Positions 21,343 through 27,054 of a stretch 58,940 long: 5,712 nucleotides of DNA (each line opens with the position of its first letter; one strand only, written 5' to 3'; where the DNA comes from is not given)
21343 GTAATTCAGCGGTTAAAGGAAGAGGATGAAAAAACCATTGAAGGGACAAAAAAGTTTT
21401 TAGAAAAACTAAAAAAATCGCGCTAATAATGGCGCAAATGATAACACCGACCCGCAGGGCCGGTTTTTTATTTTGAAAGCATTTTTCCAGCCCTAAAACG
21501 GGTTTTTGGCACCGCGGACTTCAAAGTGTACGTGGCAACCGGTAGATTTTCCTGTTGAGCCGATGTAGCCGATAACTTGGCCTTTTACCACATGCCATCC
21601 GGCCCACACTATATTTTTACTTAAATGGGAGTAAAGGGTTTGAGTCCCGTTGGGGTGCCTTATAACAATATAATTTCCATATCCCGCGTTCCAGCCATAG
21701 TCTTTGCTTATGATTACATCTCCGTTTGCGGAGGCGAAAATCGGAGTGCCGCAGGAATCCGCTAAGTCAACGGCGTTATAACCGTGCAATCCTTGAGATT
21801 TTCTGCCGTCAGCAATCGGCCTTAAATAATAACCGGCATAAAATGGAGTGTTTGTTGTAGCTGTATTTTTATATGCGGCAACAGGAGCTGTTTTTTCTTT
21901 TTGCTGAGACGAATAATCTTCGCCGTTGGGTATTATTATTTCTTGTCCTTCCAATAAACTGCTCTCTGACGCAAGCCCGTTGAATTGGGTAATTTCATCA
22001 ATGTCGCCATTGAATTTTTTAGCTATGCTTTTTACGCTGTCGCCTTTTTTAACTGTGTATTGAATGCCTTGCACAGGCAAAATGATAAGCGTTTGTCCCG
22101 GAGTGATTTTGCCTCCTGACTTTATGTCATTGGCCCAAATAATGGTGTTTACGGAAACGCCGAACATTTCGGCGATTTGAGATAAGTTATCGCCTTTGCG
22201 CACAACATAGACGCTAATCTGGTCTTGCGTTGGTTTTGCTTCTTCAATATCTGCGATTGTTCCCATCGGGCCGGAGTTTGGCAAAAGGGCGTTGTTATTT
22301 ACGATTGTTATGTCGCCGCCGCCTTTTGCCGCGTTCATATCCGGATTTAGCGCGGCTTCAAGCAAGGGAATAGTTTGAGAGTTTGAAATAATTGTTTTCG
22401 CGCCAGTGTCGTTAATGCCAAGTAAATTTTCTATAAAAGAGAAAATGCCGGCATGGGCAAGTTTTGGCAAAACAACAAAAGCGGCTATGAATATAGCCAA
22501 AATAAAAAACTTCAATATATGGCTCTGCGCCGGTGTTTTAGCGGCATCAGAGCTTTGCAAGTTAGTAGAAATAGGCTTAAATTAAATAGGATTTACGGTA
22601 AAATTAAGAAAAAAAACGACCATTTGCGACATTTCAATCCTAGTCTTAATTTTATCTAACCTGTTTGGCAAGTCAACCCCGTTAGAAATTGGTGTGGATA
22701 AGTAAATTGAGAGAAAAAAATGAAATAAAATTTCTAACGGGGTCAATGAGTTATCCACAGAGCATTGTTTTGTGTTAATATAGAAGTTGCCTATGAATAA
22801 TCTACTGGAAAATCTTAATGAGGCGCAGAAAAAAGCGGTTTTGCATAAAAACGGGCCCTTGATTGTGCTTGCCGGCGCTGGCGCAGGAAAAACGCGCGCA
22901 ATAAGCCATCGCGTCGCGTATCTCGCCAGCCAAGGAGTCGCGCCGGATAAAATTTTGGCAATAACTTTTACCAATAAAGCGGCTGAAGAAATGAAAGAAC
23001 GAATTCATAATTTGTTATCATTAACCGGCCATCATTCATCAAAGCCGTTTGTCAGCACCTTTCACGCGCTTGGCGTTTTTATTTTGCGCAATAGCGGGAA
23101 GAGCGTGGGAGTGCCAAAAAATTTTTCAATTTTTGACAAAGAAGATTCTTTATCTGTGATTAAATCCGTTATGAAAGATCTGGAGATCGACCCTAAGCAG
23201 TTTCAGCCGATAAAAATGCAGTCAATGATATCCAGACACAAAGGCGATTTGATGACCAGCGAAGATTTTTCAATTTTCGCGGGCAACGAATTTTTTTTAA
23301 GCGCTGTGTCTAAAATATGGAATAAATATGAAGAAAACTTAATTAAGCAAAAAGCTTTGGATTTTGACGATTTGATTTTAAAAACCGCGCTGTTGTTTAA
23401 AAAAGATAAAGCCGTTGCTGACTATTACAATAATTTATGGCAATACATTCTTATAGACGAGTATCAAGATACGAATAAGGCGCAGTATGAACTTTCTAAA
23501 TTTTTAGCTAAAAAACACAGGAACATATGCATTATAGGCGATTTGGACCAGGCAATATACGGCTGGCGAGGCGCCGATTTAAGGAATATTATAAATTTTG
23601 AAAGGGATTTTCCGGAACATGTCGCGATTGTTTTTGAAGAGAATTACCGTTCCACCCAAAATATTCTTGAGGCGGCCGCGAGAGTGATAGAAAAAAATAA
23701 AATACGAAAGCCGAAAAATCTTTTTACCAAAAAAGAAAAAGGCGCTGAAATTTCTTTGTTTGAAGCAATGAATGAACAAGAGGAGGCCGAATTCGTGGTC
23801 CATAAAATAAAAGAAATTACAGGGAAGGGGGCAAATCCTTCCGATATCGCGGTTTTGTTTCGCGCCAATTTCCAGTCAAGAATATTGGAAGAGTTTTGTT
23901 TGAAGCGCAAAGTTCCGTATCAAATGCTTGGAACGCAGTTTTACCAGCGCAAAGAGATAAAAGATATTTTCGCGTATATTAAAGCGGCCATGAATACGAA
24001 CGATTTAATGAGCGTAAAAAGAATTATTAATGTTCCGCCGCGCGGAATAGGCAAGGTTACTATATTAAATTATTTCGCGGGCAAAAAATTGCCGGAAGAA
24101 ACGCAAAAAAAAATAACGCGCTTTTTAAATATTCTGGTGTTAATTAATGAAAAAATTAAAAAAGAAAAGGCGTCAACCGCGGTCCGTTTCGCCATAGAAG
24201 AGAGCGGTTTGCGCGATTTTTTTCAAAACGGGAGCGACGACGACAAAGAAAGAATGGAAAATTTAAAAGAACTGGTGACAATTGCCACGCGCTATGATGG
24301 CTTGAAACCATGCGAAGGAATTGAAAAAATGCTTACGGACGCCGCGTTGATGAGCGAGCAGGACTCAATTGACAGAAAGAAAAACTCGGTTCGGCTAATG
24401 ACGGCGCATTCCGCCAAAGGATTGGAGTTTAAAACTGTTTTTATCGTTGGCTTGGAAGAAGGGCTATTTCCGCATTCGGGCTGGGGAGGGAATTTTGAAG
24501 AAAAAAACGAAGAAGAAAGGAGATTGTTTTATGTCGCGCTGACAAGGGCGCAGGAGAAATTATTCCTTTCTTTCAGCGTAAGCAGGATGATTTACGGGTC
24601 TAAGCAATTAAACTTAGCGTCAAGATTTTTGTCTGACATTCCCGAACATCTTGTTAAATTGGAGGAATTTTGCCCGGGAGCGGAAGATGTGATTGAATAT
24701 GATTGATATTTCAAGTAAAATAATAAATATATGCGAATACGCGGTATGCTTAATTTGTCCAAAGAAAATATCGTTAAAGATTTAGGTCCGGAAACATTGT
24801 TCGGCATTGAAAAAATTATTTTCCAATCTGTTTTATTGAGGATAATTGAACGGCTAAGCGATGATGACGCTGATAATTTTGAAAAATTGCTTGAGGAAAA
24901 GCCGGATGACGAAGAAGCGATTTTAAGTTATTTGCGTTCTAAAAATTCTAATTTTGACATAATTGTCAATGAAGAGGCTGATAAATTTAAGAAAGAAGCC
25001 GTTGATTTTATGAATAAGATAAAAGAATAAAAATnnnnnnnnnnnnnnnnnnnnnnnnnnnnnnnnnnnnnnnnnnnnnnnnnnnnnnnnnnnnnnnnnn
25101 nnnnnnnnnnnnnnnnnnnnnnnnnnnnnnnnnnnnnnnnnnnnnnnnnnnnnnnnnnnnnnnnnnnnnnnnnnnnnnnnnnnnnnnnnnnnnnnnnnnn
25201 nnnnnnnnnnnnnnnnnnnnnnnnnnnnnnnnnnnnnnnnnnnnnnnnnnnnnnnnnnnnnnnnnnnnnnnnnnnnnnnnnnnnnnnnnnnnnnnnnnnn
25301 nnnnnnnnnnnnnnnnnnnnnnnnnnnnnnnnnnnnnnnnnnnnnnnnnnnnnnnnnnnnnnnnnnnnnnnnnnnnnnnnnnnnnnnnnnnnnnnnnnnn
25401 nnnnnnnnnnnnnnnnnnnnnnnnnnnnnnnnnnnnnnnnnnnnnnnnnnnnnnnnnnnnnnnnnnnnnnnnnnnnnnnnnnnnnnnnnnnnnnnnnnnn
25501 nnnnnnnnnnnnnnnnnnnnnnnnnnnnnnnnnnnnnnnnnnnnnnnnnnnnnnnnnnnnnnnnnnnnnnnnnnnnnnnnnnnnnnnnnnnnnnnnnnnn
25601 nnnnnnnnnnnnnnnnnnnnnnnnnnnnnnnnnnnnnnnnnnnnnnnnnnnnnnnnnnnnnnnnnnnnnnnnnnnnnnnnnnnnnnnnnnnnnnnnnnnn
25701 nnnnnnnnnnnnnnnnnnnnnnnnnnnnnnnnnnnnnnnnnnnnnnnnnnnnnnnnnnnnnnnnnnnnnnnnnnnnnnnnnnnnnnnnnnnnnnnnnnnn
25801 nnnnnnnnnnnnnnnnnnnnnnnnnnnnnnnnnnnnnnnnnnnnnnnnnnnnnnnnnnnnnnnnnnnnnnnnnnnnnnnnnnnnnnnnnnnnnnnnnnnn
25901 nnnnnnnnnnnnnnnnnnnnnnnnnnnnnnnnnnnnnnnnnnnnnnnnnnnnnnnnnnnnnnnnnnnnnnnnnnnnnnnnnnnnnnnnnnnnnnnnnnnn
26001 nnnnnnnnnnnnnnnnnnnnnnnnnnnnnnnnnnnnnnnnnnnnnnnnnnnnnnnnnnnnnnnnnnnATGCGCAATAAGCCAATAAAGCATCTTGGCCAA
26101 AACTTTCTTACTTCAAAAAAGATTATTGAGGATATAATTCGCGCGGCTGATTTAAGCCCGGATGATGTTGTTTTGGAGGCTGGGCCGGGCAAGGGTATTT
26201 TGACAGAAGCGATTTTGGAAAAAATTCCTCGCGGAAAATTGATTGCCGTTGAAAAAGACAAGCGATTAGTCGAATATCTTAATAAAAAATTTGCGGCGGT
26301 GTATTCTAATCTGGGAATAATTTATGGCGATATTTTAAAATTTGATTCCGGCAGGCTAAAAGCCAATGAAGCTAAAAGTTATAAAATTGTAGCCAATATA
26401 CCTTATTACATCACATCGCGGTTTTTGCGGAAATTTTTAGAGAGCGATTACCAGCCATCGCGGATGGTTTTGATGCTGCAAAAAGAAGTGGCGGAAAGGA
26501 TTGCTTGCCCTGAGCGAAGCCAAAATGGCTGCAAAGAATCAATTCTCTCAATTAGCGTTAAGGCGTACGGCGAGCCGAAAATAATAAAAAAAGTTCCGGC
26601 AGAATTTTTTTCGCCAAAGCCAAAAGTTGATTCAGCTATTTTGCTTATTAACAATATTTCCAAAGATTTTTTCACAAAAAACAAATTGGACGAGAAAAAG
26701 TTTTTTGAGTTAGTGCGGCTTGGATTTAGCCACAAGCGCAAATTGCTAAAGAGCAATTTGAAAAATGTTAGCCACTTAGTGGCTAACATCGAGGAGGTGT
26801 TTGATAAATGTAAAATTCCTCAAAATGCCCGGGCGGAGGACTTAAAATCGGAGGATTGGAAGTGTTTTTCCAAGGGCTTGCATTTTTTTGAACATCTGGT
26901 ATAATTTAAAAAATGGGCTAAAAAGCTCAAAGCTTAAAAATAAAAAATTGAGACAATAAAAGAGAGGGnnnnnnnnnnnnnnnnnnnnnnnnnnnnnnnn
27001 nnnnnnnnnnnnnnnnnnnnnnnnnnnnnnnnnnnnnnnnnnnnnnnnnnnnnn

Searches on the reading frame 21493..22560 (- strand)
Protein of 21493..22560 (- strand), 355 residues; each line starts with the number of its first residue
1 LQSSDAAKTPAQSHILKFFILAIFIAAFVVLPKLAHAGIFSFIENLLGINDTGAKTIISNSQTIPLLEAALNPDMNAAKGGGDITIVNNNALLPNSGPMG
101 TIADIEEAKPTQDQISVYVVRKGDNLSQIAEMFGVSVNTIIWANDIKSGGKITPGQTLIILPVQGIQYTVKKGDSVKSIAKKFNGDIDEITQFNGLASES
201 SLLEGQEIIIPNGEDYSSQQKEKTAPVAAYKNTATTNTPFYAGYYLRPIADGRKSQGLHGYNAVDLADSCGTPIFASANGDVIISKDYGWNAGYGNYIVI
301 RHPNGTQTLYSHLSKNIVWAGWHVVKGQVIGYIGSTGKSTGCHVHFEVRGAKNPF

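Call 5: search_protein_families(library=pfam, proteins=[window:21493-22560:-], max_evalue=0.01)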
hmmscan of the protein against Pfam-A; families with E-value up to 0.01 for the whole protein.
window:21493-22560:- (355 aa): 7 families
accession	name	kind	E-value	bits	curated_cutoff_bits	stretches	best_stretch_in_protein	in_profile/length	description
PF01551.29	Peptidase_M23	-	6.6e-27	94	28.7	1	262-353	4-92/96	Peptidase family M23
PF01476.26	LysM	-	1.1e-26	93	20.9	2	118-160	1-42/43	LysM domain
PF23473.1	LysM3_LYK4_5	-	6.8e-16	58.5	29.3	2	118-162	5-47/48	LYK4/5 LysM3 domain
PF23446.1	LysM1_NFP_LYK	-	3.7e-09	37.7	36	2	124-163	16-55/60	NFP/LYK LysM1 domain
PF23462.1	LysM3_NFP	-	3.3e-05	24.8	28.1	0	118-145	5-32/48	NFP LysM3 domain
PF23577.1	LysM_RLK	-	0.0008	19.8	27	0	118-137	3-22/44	LysM domain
PF13384.12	HTH_23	-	0.0047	17.2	24.6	0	120-142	14-37/50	Homeodomain-like domain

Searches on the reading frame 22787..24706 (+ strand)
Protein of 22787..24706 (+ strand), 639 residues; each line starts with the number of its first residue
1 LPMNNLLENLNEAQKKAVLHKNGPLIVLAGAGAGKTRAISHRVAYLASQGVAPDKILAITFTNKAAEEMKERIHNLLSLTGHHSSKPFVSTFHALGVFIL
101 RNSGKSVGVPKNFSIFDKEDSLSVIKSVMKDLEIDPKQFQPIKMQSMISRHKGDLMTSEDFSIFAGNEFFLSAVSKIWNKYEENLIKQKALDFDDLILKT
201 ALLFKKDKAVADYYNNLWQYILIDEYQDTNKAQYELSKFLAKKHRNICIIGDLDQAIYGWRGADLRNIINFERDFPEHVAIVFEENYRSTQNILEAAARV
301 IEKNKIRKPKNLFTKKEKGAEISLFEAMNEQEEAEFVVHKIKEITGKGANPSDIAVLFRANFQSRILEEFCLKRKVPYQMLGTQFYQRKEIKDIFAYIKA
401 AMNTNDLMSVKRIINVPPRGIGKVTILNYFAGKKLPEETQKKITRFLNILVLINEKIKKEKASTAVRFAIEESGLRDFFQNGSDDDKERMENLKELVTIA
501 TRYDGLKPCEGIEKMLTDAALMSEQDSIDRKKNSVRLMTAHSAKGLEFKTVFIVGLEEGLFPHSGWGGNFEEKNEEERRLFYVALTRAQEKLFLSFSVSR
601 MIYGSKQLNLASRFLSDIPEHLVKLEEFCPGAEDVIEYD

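Call 5: search_protein_families(library=pfam, proteins=[window:22787-24706:+], max_evalue=0.01)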
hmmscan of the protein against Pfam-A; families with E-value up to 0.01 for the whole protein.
window:22787-24706:+ (639 aa): 9 families
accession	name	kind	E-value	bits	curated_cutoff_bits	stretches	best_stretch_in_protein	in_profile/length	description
PF00580.27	UvrD-helicase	-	2.1e-86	290.4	23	1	10-276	1-271/271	UvrD/REP helicase N-terminal domain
PF13361.12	UvrD_C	-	4.8e-69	233.9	25.6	1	281-597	1-348/350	UvrD-like helicase C-terminal domain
PF13245.12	AAA_19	-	1.8e-23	83.6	25.1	1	14-259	1-132/134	AAA domain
PF13538.12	UvrD_C_2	-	3.1e-10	40.2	27.4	1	573-594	30-51/52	UvrD-like helicase C-terminal domain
PF13604.12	AAA_30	-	2.4e-06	27.9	27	1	10-73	2-66/191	AAA domain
PF01443.25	Viral_helicase1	-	4.8e-06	27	21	1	532-593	174-225/228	Viral superfamily 1 RNA helicase core domain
PF13087.12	AAA_12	-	5.2e-05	23.3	27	0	326-369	84-127/195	AAA domain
PF13173.12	AAA_14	-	0.00096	19.6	27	0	190-250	34-96/129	AAA domain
PF13086.12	AAA_11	-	0.0054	17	27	0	10-80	2-78/257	AAA domain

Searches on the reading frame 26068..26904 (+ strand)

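Call 6: search_protein_families(library=ncbifam, proteins=[window:26068-26904:+], max_evalue=1)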
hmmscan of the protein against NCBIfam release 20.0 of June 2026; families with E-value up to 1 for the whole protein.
window:26068-26904:+ (278 aa): 33 families (the best 25 are shown)
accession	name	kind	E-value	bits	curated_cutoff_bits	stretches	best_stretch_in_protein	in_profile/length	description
TIGR00755.1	ksgA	equivalog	1.7e-67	227.4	171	1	4-265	2-250/256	16S rRNA (adenine(1518)-N(6)/adenine(1519)-N(6))-dimethyltransferase RsmA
NF000499.2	Erm23S_rRNA_broad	equivalog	4.1e-48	163.9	212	1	9-265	1-238/244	23S ribosomal RNA methyltransferase Erm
NF011486.0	PRK14896.1-1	equivalog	2.2e-30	105.7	450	1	10-238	27-240/284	16S ribosomal RNA methyltransferase A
NF000337.1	erm_SHROVE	exception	8.8e-28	97.3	320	1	7-264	4-243/248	ErmE/ErmH/ErmO/ErmR family 23S rRNA (adenine(2058)-N(6))-methyltransferase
NF012222.1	erm_A_23S_MT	exception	7.3e-23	81.3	475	1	3-213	3-194/243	23S rRNA (adenine(2058)-N(6))-methyltransferase Erm(A)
NF000412.1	Erm43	exception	1.2e-22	80.6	500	1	1-234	1-215/243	23S rRNA (adenine(2058)-N(6))-methyltransferase Erm(43)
NF000077.1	Erm42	exception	3.3e-22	79.1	600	1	10-234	19-227/303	23S rRNA (adenine(2058)-N(6))-methyltransferase Erm(42)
NF042938.1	Erm55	exception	5.5e-21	74.8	525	1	8-264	10-247/270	23S rRNA (adenine(2058)-N(6))-methyltransferase Erm(55)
NF012219.1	erm_C_23S_MT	exception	1.4e-20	73.9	530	1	1-242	1-222/244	23S rRNA (adenine(2058)-N(6))-methyltransferase Erm(C)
NF012223.0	erm_F_23S_MT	exception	2.7e-20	72.8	575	1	3-268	5-253/266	23S rRNA (adenine(2058)-N(6))-methyltransferase Erm(F)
NF012220.1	erm_B_23S_MT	exception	1.9e-19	70.2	525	1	3-201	2-182/245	23S rRNA (adenine(2058)-N(6))-methyltransferase Erm(B)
NF045543.1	erm_G_23S_MT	exception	2.7e-19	69.9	515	1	10-209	9-191/244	23S rRNA (adenine(2058)-N(6))-methyltransferase Erm(G)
NF042988.1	Erm46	exception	2.7e-18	66.2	503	1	8-264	10-247/255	23S rRNA (adenine(2058)-N(6))-methyltransferase Erm(46)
NF000411.1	Erm45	exception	1.8e-17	64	525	1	5-213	4-192/245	23S rRNA (adenine(2058)-N(6))-methyltransferase Erm(45)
NF000024.1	ErmS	exception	1.4e-16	60.7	675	1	7-264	61-302/319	23S rRNA (adenine(2058)-N(6))-methyltransferase Erm(S)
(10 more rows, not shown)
